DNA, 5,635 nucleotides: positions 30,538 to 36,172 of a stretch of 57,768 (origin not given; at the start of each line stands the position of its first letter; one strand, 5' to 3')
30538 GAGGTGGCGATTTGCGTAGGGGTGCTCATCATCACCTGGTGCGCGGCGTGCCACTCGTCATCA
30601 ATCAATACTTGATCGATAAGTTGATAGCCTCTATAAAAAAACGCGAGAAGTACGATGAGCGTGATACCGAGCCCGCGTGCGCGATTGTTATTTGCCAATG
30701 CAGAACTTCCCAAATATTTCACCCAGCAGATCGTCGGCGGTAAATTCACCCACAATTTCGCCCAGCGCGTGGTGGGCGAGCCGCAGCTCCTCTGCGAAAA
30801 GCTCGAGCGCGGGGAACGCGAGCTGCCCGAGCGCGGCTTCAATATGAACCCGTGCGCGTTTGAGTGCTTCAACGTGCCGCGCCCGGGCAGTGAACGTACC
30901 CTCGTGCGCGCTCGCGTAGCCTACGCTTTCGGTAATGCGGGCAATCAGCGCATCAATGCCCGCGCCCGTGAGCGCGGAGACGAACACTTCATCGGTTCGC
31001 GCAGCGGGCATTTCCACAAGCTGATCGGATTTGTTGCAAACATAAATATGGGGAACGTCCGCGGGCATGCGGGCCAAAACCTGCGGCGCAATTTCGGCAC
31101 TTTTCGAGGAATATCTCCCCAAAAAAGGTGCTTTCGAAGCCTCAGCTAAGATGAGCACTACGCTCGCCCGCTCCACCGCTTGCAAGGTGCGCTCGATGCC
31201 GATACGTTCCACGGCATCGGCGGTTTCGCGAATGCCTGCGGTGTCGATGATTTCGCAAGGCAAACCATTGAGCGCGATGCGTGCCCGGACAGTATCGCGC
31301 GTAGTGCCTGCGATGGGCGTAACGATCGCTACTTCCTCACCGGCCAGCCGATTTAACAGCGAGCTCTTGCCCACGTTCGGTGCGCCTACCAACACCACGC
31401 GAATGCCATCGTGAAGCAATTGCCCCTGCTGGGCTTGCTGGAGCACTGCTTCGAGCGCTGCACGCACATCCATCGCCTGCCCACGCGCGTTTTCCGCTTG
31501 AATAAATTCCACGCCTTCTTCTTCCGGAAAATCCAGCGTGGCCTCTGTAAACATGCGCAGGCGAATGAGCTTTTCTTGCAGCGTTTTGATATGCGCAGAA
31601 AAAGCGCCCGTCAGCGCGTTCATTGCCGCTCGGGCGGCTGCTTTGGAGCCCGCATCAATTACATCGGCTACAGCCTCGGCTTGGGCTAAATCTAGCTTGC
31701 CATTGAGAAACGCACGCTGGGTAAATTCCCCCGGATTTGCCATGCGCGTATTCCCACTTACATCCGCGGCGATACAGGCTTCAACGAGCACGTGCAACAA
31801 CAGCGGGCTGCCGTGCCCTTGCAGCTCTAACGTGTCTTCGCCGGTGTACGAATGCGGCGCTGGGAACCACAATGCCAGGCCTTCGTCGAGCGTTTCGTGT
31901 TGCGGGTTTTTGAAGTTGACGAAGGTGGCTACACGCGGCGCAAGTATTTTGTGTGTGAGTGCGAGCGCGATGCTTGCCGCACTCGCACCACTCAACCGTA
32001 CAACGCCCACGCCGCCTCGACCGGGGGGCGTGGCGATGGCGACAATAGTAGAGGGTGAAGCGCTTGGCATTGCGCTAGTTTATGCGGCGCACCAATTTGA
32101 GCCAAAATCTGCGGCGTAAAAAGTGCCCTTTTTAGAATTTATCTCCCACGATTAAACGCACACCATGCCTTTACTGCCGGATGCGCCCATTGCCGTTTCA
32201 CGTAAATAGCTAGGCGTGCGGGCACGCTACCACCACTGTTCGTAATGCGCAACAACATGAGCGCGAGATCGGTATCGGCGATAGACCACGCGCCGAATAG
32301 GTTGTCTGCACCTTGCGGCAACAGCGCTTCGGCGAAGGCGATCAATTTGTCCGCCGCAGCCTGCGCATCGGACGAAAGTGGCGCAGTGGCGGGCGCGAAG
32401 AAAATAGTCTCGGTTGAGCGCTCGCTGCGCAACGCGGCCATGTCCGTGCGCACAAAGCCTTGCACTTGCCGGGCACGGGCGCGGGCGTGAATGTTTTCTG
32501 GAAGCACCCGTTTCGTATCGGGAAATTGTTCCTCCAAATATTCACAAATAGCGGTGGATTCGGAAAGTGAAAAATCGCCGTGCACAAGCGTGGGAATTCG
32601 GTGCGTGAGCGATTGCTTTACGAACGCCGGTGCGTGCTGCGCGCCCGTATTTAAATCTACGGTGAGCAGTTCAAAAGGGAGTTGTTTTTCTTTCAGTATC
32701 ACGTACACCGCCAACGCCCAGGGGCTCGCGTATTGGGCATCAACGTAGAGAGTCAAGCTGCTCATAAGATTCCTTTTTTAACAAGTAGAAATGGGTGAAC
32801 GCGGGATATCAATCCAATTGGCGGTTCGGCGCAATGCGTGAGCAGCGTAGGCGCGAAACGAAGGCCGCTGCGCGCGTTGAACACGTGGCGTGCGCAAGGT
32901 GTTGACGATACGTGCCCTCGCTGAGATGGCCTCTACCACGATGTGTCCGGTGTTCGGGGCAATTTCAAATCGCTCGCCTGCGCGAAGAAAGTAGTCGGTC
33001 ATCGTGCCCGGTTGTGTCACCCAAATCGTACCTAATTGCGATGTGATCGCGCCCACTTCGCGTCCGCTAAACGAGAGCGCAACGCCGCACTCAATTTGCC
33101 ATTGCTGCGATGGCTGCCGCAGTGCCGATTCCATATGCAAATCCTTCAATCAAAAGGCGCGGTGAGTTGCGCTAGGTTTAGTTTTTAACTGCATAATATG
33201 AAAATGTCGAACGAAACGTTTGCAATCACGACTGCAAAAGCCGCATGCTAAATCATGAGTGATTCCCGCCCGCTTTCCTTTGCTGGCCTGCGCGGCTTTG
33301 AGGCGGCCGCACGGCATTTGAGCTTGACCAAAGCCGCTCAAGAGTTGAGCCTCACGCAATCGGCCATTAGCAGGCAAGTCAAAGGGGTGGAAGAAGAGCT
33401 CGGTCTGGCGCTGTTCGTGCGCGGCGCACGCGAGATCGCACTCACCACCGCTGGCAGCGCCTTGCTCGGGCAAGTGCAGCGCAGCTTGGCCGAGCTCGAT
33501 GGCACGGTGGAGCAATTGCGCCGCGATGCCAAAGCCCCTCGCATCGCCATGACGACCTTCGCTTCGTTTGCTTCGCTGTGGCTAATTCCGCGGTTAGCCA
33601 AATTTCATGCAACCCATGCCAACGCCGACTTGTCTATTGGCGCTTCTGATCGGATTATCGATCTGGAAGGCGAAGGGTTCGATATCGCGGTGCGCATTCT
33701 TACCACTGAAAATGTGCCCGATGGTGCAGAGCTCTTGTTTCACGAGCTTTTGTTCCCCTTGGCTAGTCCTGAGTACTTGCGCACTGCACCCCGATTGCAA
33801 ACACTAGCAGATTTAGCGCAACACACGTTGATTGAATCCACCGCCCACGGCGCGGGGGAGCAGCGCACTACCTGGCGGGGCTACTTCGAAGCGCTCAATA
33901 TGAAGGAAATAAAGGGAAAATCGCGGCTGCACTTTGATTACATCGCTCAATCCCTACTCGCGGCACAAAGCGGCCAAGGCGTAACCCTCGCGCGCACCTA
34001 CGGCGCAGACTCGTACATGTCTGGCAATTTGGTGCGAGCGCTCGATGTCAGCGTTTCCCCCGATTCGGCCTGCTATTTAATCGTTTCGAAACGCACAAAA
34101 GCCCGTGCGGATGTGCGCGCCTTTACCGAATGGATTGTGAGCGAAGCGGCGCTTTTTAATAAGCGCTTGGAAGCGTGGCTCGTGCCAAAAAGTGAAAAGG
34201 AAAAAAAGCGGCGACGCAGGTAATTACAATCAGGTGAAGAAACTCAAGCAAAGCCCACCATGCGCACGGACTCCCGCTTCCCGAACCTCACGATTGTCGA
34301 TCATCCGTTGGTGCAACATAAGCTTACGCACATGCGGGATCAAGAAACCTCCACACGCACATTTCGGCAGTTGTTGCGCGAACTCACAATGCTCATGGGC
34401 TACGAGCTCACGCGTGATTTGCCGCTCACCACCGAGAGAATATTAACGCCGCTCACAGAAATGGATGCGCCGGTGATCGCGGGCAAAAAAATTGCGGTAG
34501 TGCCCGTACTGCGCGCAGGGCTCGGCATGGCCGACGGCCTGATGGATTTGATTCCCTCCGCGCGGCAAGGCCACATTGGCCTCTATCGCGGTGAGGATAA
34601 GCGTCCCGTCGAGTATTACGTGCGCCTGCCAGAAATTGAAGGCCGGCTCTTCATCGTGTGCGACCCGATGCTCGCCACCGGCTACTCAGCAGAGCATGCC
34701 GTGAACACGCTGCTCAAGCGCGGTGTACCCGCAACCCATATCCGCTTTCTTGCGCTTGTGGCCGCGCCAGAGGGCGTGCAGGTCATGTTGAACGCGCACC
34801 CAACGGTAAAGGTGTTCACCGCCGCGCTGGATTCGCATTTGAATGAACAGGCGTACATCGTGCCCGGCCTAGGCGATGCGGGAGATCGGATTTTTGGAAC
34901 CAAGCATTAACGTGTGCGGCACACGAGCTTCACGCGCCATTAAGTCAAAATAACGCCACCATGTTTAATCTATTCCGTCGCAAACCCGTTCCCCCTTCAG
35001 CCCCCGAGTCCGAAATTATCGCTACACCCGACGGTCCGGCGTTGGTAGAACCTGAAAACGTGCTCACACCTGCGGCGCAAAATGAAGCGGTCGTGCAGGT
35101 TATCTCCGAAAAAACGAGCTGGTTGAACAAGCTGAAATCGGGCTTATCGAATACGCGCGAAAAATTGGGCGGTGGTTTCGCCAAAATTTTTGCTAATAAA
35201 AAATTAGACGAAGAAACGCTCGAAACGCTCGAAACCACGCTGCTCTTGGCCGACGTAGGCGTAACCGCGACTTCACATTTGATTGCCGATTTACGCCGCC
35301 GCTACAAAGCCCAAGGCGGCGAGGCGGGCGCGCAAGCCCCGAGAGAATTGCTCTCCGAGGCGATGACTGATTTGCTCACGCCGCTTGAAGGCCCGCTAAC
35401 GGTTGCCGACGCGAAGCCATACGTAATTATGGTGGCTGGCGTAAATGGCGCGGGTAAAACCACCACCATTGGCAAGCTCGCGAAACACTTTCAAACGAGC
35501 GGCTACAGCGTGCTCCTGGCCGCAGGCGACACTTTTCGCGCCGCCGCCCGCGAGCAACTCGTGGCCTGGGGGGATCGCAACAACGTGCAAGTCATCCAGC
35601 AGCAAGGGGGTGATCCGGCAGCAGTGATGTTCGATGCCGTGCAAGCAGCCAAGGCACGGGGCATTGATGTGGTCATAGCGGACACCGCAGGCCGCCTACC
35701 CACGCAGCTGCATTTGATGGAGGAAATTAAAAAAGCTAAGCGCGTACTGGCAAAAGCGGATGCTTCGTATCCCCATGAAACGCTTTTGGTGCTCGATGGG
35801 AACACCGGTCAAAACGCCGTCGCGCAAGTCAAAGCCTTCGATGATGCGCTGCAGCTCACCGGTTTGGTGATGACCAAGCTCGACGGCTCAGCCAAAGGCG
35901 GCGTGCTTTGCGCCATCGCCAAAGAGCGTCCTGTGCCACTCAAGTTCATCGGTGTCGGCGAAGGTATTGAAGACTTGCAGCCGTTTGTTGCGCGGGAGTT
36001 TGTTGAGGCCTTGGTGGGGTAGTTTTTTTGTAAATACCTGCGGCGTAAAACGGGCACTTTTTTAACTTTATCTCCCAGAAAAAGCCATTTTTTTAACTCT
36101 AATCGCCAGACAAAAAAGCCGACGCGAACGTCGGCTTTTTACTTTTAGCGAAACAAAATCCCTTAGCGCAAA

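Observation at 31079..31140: A repeat-family copy sits in frame inside the G domain of the conserved tRNA-modification GTPase gene mnmE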

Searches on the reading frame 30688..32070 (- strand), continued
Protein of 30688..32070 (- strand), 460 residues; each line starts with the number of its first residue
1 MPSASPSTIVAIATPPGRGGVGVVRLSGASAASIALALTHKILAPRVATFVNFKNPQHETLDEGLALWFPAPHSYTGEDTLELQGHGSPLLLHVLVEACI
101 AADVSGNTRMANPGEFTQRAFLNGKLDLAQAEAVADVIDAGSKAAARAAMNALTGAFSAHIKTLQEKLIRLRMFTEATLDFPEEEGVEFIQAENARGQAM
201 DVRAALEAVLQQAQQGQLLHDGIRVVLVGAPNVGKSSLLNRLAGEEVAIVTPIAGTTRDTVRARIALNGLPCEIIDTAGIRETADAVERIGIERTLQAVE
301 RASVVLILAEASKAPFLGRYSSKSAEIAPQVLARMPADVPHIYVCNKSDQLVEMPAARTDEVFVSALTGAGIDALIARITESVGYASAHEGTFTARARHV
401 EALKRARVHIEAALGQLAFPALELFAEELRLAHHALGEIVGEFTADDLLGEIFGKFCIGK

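Call 31: search_solved_structures(query=window:30691-32070:-, show_alignments=1, max_evalue=1e-20)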
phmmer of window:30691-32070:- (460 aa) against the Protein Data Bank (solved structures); distinct sequences matched with E-value up to 1e-20: 15.
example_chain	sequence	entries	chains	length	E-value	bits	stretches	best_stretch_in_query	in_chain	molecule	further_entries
9hip_A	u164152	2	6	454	3.9e-132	444.4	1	7-460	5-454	tRNA modification GTPase MnmE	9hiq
1xzp_A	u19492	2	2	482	9.9e-76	258.5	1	7-460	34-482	Probable tRNA modification GTPase trmE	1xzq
3geh_A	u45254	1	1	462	1.5e-72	248.1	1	7-460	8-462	tRNA modification GTPase mnmE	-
3gee_A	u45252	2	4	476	1.1e-65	225.4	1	8-460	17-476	tRNA modification GTPase mnmE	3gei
1rfl_A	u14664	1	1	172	3e-37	131.8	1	216-384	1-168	Probable tRNA modification GTPase trmE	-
2gj8_A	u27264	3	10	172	2.2e-36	128.9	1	222-391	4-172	tRNA modification GTPase trmE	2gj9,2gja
3j8g_X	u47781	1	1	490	7.2e-32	114.1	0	223-313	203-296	GTPase Der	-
1mky_A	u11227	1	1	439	4.1e-27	98.4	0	219-313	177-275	Probable GTP-binding protein engA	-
5dn8_A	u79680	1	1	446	9e-27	97.3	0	216-388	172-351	GTPase Der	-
6xrs_A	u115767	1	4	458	2.3e-26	95.9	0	219-312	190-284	GTPase Der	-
4dcs_A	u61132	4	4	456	1.7e-25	93.1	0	220-311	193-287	GTP-BINDING PROTEIN ENGA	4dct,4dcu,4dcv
2hjg_A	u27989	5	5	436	2.9e-25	92.3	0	220-311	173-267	GTP-binding protein engA | GTPase Der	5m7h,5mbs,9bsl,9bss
9bs0_W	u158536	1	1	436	6.1e-25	91.2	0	221-310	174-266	GTPase Der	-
1xzp_B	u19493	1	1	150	7.1e-22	81.1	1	7-126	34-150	Probable tRNA modification GTPase trmE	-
1xzq_B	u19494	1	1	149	1.8e-21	79.8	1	7-125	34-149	Probable tRNA modification GTPase trmE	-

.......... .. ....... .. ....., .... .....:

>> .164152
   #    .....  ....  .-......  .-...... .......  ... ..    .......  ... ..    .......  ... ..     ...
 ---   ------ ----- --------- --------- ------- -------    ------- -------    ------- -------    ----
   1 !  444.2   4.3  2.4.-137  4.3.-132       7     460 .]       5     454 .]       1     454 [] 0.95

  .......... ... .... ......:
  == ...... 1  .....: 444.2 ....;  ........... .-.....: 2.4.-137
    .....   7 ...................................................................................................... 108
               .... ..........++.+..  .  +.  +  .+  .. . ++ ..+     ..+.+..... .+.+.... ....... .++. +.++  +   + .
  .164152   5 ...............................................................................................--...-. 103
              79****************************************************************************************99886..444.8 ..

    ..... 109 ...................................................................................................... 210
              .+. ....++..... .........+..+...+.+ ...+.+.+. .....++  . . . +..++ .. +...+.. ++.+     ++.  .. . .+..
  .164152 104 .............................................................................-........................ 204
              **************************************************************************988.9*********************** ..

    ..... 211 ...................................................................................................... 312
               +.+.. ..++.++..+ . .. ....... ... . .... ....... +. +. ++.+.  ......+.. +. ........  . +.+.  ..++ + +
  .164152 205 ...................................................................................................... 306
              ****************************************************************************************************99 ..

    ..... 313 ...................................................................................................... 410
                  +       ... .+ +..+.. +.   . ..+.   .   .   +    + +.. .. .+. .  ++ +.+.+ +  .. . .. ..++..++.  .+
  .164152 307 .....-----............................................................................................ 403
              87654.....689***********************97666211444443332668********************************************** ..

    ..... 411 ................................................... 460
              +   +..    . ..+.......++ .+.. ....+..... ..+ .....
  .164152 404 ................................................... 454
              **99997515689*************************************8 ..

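Call 36: predict_structure(alignment_id=A1)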
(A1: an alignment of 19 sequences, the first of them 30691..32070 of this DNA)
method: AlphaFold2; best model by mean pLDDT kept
length: 460 residues; sequences in the alignment: 19
mean_pLDDT: 72.5   pTM: 0.50
mean pLDDT of the five models: 72.5, 71.6, 70.9, 69.4, 67.5
residues with pLDDT >= 90: 69; 70-90: 223; 50-70: 98; < 50: 70
segments of 3 or more residues with pLDDT < 50: 1-4, 131-133, 135-141, 216-221, 246-249, 316-325, 387-395, 441-460
pLDDT, mean of each block of 10 residues (from residue 1): 65 66 90 94 89 93 92 85 86 93 91 75 61 47 53 56 77 71 54 79 82 54 77 81 62 56 68 78 78 79 86 55 58 83 88 69 88 88 58 47 83 77 75 70 42 37
secondary structure, 60 per line:
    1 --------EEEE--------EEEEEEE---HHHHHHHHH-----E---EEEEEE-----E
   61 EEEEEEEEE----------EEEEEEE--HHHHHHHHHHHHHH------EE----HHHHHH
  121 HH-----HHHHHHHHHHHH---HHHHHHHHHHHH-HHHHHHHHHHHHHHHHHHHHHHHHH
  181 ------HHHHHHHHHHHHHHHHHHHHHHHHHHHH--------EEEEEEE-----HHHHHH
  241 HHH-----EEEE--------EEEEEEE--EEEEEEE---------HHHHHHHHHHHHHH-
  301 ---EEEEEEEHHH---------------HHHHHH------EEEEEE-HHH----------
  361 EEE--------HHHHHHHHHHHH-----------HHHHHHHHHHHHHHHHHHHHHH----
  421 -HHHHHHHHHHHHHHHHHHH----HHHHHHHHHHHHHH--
elements in order: E9-12 E21-27 H31-39 E49-54 E60-69 E80-86 H89-102 H115-122 H128-139 H143-154 H156-180 H187-214 E223-229 H235-243 E249-252 E261-267 E270-276 H286-299 E304-310 H329-334 E341-346 E361-363 H372-383 H395-416 H422-440 H445-458

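Call 63: find_encoding_contigs(protein=P0012, flank=10000, max_places=1)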
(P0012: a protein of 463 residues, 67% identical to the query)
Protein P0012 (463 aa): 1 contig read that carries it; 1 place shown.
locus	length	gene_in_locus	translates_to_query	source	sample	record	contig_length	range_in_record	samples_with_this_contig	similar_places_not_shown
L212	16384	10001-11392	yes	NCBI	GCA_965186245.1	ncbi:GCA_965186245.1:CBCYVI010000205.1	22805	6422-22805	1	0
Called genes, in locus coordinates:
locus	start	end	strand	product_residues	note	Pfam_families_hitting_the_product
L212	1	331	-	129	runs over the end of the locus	PF04828:GFA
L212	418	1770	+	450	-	PF00206:Lyase_1, PF10397:ADSL_C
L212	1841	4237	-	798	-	PF02518:HATPase_c, PF00204:DNA_gyraseB, PF01751:Toprim, PF21249:GyrB_hook, PF18053:GyrB_insert, PF00986:DNA_gyraseB_C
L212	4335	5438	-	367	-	PF00712:DNA_pol3_beta, PF02767:DNA_pol3_beta_2, PF02768:DNA_pol3_beta_3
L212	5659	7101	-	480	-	PF11638:DnaA_N, PF00308:Bac_DnaA, PF01695:IstB_IS21 (weak), PF08299:Bac_DnaA_C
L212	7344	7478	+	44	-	PF00468:Ribosomal_L34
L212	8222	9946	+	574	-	PF14849:YidC_periplas, PF02096:60KD_IMP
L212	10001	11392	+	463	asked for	PF10396:TrmE_N, PF12631:MnmE_helical, PF00071:Ras (faint), PF01926:MMR_HSR1, PF02421:FeoB_N (weak)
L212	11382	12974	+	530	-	-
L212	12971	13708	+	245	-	PF00535:Glycos_transf_2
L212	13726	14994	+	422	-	PF00595:PDZ (faint), PF17820:PDZ_6 (weak), PF03572:Peptidase_S41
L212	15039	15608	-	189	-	PF00440:TetR_N (weak), PF22276:SlmA-like_C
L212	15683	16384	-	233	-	?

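Call 64: find_encoding_contigs(protein=P0010, flank=10000, max_places=1)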
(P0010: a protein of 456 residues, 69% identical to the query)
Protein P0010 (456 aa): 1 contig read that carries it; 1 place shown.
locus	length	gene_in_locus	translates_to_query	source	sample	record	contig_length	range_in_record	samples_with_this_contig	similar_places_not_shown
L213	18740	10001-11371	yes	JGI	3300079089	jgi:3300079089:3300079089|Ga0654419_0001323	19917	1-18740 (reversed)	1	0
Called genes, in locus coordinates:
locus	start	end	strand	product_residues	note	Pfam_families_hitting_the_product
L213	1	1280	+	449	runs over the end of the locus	PF00206:Lyase_1, PF10397:ADSL_C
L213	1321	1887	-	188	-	PF05685:Uma2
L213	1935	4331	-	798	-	PF02518:HATPase_c, PF00204:DNA_gyraseB, PF01751:Toprim, PF21249:GyrB_hook, PF18053:GyrB_insert, PF00986:DNA_gyraseB_C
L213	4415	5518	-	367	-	PF00712:DNA_pol3_beta, PF02767:DNA_pol3_beta_2, PF02768:DNA_pol3_beta_3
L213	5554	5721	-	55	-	-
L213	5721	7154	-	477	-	PF11638:DnaA_N, PF00308:Bac_DnaA, PF01695:IstB_IS21, PF08299:Bac_DnaA_C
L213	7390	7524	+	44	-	PF00468:Ribosomal_L34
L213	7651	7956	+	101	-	PF00825:Ribonuclease_P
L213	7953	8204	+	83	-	PF01809:YidD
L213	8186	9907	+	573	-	PF14849:YidC_periplas, PF02096:60KD_IMP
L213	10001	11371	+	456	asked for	PF10396:TrmE_N, PF12631:MnmE_helical, PF01926:MMR_HSR1, PF02421:FeoB_N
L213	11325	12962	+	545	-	-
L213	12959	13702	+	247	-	PF00535:Glycos_transf_2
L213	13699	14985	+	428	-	PF17820:PDZ_6 (faint), PF03572:Peptidase_S41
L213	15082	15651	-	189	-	PF00440:TetR_N (weak), PF22276:SlmA-like_C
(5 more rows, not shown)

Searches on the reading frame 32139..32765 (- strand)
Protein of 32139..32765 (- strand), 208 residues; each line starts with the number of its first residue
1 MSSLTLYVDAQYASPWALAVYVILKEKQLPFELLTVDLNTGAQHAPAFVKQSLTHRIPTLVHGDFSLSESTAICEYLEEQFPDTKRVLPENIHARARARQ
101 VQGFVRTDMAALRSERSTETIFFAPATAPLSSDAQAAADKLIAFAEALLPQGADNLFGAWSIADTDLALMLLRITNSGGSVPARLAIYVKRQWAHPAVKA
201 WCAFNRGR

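Call 45: search_protein_families(library=pfam, proteins=[window:32139-32765:-], max_evalue=0.00001)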
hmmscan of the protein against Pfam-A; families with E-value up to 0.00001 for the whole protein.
window:32139-32765:- (208 aa): 4 families
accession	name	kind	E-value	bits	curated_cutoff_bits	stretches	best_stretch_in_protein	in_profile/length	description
PF14834.11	GST_C_4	-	1.9e-29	102.6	30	1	92-203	2-113/117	Glutathione S-transferase, C-terminal domain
PF13409.12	GST_N_2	-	4e-14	53.4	25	1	13-80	1-70/70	Glutathione S-transferase, N-terminal domain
PF13417.12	GST_N_3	-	9.5e-14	51.9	22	1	12-83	5-73/75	Glutathione S-transferase, N-terminal domain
PF02798.26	GST_N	-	2e-13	50.9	20.9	1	14-78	11-75/76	Glutathione S-transferase, N-terminal domain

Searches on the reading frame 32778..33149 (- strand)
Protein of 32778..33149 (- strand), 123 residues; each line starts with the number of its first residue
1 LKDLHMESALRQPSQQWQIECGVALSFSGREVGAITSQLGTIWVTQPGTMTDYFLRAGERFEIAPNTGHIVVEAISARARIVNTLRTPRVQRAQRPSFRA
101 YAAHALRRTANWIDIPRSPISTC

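Call 45: search_protein_families(library=pfam, proteins=[window:32778-33149:-], max_evalue=0.00001)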
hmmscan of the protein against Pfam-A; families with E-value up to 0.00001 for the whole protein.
window:32778-33149:- (123 aa): 1 family
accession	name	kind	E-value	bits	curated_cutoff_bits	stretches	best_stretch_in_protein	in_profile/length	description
PF11142.13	DUF2917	-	4.5e-09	35.9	25.5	1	18-74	2-57/59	Protein of unknown function (DUF2917)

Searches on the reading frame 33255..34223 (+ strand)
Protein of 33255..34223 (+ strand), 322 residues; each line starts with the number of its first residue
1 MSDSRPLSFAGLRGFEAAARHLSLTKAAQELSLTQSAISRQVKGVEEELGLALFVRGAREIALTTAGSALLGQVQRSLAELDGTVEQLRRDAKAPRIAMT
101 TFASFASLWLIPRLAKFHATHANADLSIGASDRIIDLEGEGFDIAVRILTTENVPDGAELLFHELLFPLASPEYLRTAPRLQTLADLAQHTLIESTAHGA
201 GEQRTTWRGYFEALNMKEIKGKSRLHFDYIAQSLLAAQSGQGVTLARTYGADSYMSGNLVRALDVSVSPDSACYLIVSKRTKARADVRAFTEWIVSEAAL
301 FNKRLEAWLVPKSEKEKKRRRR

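Call 45: search_protein_families(library=pfam, proteins=[window:33255-34223:+], max_evalue=0.00001)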
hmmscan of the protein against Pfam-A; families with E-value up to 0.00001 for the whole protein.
window:33255-34223:+ (322 aa): 2 families
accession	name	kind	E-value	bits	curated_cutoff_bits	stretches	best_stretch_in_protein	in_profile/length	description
PF03466.25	LysR_substrate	-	1e-24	87.5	28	1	94-297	5-207/209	LysR substrate binding domain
PF00126.33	HTH_1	-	1.2e-17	64.1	26.6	1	12-67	4-59/60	Bacterial regulatory helix-turn-helix protein, lysR family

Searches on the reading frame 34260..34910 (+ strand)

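Call 45: search_protein_families(library=pfam, proteins=[window:34260-34910:+], max_evalue=0.00001)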
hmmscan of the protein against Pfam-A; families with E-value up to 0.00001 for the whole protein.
window:34260-34910:+ (216 aa): 1 family
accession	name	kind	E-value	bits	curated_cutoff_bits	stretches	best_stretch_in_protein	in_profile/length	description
PF14681.12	UPRTase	-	7.6e-73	244.8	27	1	13-214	2-206/206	Uracil phosphoribosyltransferase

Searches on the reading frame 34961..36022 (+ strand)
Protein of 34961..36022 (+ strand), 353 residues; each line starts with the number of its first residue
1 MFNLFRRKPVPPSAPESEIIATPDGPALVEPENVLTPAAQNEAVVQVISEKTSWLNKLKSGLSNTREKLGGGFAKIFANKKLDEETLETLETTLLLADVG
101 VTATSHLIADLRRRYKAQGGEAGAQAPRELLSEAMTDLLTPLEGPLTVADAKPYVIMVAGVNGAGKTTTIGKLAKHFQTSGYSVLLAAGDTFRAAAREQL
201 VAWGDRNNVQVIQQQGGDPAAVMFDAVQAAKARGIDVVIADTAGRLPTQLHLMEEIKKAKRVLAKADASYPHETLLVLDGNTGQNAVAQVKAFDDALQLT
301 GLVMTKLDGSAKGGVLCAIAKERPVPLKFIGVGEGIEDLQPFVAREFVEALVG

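Call 32: search_protein_families(library=pfam, proteins=[window:34961-36022:+], max_evalue=0.00001)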
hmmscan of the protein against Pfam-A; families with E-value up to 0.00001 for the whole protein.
window:34961-36022:+ (353 aa): 3 families
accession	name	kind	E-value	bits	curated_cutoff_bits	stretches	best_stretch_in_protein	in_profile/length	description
PF00448.28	SRP54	-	9.6e-72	241.2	22.7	1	153-352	1-195/196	SRP54-type protein, GTPase domain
PF02881.24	SRP54_N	-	3e-11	43.8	22.4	1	69-125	5-61/75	SRP54-type protein, helical bundle domain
PF06414.18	Zeta_toxin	-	1e-07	32.1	22.3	1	148-258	11-119/199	Zeta toxin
